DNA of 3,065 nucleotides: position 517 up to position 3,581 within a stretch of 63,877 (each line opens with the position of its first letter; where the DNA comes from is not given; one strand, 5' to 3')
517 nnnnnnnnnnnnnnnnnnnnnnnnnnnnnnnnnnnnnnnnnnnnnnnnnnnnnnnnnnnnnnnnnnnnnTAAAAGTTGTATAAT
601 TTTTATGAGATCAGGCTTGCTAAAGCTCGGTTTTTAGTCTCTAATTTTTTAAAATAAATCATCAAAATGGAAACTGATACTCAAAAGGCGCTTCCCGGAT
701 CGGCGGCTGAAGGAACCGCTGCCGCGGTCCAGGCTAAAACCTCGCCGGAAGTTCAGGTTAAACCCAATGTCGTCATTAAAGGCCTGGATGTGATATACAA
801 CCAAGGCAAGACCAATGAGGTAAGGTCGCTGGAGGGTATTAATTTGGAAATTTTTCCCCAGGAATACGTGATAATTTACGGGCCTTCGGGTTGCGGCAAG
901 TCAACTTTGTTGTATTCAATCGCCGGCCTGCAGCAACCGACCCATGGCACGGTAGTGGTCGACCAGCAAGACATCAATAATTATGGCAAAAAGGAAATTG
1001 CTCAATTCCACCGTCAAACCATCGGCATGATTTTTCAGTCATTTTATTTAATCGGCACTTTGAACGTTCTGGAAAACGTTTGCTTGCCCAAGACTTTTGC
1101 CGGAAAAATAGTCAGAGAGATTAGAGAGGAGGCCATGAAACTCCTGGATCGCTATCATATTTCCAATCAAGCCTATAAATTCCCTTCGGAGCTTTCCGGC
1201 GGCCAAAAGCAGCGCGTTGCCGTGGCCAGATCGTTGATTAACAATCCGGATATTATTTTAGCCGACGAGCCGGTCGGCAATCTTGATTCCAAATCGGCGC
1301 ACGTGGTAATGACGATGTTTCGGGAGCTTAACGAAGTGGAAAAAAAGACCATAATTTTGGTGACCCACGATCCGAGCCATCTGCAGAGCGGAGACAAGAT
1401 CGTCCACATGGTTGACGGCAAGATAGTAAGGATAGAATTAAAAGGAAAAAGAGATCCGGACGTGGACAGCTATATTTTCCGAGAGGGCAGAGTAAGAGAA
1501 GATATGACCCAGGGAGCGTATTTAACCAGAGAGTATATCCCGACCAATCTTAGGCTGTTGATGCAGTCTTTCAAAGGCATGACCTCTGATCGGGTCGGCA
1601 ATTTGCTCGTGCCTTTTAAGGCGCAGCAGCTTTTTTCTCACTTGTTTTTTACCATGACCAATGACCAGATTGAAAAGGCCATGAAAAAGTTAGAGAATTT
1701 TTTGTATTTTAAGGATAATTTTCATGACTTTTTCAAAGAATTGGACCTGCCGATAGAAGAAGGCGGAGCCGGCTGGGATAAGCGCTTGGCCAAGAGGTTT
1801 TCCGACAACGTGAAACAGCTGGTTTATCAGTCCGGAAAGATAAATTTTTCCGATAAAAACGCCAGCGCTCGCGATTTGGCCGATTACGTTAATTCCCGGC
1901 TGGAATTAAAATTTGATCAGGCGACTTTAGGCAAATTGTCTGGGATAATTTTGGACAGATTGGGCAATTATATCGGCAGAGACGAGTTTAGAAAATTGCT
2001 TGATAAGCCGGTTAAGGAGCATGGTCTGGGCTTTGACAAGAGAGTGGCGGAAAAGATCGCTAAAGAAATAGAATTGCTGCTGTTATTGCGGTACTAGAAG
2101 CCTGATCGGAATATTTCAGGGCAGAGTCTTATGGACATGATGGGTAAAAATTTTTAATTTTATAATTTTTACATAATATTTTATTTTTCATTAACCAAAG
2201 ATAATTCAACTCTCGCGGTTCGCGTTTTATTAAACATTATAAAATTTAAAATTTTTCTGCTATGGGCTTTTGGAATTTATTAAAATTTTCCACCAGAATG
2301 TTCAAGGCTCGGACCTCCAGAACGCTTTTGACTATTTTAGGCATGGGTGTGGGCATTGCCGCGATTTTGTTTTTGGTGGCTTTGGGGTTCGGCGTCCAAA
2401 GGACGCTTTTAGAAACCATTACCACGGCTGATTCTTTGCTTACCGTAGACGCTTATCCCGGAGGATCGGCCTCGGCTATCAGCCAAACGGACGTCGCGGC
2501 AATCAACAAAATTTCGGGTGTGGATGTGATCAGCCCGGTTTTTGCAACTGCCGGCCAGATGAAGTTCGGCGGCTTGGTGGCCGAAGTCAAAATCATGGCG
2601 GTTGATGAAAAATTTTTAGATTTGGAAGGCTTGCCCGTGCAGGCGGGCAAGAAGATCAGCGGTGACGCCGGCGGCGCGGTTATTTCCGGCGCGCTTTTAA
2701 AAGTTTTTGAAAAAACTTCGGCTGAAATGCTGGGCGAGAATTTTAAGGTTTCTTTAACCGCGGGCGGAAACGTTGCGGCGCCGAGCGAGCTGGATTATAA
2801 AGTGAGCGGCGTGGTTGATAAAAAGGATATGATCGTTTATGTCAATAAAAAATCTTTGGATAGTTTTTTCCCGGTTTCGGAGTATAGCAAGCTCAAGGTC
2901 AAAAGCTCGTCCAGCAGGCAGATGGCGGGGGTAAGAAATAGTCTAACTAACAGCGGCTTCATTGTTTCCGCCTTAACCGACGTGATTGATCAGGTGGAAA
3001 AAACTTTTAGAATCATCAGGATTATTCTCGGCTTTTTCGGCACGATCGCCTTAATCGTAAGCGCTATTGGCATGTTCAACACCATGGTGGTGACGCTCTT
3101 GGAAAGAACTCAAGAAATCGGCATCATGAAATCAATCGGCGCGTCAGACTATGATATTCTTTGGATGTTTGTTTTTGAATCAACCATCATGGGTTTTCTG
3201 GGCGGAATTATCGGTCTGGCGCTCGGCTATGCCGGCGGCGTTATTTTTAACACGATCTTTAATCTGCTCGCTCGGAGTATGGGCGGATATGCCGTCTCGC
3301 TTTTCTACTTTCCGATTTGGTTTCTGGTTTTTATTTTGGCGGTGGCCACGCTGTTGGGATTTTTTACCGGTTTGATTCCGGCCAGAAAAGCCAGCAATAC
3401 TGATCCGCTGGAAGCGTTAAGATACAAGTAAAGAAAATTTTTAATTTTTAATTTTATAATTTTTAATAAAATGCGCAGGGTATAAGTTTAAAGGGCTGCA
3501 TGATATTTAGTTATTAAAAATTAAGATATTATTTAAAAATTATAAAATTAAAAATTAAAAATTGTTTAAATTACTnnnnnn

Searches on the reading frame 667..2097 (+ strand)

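Call 9: search_protein_families(library=pfam, proteins=[window:667-2097:+], max_evalue=0.00001)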
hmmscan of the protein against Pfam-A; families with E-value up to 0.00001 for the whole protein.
window:667-2097:+ (476 aa): 2 families
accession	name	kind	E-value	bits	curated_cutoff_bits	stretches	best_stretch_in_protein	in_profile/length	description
PF00005.33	ABC_tran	-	1e-33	117.3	25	1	55-203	1-136/137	ABC transporter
PF02463.25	SMC_N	-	3e-06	27.3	40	0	52-249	10-212/220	RecF/RecN/SMC N terminal domain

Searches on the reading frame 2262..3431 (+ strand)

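Call 9: search_protein_families(library=pfam, proteins=[window:2262-3431:+], max_evalue=0.00001)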
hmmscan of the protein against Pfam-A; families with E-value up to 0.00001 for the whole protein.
window:2262-3431:+ (389 aa): 2 families
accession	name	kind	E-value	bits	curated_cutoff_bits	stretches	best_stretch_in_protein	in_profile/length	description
PF02687.27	FtsX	-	6.4e-22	78.3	25.5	1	258-382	2-120/120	FtsX-like permease C-terminal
PF12704.14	MacB_PCD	-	1.1e-19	72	27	1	21-229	1-205/207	MacB-like periplasmic core domain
